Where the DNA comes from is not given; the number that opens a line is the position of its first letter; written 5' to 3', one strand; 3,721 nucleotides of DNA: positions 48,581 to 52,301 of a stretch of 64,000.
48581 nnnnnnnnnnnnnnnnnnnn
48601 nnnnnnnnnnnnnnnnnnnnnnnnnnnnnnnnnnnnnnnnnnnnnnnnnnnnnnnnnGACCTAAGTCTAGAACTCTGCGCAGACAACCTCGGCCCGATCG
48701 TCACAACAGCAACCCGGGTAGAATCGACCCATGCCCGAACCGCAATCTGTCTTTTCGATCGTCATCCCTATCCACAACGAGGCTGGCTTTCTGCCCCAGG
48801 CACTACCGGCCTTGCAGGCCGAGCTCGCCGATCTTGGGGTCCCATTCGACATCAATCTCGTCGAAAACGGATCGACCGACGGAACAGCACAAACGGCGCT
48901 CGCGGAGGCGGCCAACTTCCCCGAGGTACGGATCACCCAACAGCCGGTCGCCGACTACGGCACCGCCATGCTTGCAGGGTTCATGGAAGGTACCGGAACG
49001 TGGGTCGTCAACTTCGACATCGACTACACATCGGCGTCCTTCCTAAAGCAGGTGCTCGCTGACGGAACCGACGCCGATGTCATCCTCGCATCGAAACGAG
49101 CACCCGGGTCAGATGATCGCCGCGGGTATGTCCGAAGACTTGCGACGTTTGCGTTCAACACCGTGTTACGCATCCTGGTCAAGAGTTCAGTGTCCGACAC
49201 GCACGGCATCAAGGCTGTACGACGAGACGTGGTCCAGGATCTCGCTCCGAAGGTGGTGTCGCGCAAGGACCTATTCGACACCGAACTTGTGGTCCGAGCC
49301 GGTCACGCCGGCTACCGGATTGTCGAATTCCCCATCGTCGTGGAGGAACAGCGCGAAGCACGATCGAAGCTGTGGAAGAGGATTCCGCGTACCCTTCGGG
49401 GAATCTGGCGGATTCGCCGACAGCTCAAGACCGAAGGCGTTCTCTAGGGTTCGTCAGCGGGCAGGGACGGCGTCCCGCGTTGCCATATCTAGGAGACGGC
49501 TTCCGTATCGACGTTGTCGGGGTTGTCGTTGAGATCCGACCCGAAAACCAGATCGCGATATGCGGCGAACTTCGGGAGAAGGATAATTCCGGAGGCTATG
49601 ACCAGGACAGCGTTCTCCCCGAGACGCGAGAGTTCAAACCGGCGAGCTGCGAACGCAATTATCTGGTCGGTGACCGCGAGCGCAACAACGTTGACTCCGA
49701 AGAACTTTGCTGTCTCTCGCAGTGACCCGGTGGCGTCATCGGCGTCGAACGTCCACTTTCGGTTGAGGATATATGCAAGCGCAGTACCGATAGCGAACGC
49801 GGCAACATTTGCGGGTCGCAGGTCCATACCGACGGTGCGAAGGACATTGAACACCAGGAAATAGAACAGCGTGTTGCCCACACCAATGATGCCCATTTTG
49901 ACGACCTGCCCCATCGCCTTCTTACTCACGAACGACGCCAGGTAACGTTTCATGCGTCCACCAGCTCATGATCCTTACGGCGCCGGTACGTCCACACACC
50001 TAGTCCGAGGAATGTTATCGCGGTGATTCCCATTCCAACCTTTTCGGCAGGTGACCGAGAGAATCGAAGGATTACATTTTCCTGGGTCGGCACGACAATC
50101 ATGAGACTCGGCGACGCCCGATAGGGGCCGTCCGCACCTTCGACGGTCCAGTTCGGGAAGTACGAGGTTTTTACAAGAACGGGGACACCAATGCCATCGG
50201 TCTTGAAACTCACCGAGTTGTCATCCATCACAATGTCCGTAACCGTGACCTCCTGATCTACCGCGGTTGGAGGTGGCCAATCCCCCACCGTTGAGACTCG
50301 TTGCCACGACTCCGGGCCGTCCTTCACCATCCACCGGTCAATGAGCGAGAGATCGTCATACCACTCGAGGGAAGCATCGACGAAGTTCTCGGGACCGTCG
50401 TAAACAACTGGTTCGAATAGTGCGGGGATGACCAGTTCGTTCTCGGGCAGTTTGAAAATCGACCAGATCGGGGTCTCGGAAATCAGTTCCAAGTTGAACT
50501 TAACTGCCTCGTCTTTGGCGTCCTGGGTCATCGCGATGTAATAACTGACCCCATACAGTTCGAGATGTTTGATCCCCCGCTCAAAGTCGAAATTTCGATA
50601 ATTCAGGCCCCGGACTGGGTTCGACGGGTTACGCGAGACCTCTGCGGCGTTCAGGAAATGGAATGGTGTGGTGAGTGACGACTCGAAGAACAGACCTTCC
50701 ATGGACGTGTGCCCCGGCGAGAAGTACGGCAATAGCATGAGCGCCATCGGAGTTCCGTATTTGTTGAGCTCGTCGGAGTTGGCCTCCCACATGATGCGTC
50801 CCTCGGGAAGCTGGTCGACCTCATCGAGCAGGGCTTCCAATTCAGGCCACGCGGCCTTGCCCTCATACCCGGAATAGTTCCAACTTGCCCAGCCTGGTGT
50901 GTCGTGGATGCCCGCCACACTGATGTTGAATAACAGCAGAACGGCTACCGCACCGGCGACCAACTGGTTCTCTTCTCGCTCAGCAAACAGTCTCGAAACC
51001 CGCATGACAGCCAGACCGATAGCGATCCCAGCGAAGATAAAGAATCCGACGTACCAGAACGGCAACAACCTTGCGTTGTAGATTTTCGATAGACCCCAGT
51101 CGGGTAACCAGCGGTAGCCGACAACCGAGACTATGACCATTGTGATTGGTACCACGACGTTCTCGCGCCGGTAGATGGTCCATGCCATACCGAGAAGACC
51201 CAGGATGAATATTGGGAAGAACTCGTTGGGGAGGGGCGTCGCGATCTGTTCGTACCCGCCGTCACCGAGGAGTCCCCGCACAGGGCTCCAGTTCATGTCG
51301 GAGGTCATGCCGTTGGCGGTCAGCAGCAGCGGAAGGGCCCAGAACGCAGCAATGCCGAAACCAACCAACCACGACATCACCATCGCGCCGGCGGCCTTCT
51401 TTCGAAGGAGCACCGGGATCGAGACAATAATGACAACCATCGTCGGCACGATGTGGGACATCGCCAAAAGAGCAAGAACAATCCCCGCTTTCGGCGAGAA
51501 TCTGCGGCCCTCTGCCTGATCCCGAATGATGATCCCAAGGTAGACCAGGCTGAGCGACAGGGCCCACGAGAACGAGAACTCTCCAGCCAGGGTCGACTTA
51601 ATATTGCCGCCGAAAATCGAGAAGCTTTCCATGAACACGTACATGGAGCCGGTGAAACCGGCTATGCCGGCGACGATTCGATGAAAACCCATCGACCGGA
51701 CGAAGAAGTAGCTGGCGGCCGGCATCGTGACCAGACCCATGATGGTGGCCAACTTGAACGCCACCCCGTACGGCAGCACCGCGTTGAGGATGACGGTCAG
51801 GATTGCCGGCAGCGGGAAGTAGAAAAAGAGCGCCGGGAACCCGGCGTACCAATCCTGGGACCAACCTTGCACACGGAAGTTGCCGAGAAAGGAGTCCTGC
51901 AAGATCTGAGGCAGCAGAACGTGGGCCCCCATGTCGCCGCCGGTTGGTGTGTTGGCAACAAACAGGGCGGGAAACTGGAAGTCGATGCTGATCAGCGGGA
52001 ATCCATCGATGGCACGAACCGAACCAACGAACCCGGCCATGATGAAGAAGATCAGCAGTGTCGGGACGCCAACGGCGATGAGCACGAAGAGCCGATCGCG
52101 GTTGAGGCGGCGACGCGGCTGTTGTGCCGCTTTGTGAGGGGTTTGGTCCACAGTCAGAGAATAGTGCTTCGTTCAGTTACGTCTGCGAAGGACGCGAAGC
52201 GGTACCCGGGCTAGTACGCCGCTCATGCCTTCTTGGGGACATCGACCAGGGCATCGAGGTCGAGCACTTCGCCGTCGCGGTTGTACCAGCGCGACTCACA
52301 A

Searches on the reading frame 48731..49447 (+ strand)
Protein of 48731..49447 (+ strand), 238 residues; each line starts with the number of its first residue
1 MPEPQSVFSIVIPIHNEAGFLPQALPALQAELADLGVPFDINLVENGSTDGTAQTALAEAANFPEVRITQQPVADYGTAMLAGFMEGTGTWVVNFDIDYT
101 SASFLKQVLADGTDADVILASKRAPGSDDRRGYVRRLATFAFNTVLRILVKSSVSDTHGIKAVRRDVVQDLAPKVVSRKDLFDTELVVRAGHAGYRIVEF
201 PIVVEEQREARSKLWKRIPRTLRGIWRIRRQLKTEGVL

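Call 22: search_protein_families(library=pfam, proteins=[window:48731-49447:+], max_evalue=0.001)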
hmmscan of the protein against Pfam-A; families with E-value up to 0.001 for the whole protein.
window:48731-49447:+ (238 aa): 1 family
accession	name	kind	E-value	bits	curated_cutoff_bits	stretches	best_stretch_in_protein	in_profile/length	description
PF00535.33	Glycos_transf_2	-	2.9e-13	50.5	23.3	1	9-170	1-166/168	Glycosyl transferase family 2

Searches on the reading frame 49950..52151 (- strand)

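Call 22: search_protein_families(library=pfam, proteins=[window:49950-52151:-], max_evalue=0.001)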
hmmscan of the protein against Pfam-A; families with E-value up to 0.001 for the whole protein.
window:49950-52151:- (733 aa): 0 families

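Call 45: search_protein_families(library=pfam, proteins=[window:49950-52151:-], max_evalue=10)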
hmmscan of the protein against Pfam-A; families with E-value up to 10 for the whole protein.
window:49950-52151:- (733 aa): 3 families
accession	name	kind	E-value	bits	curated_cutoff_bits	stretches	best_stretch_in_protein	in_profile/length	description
PF11846.14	Wzy_C_2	-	0.77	10.1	28.5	1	364-407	19-64/191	Virulence factor membrane-bound polymerase, C-terminal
PF20394.4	DUF6688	-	7.2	6.6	26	1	228-343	4-119/248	DUF6688 N-terminal domain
PF02529.20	PetG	-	8.4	6.8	23.7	1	313-332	15-34/36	Cytochrome B6-F complex subunit 5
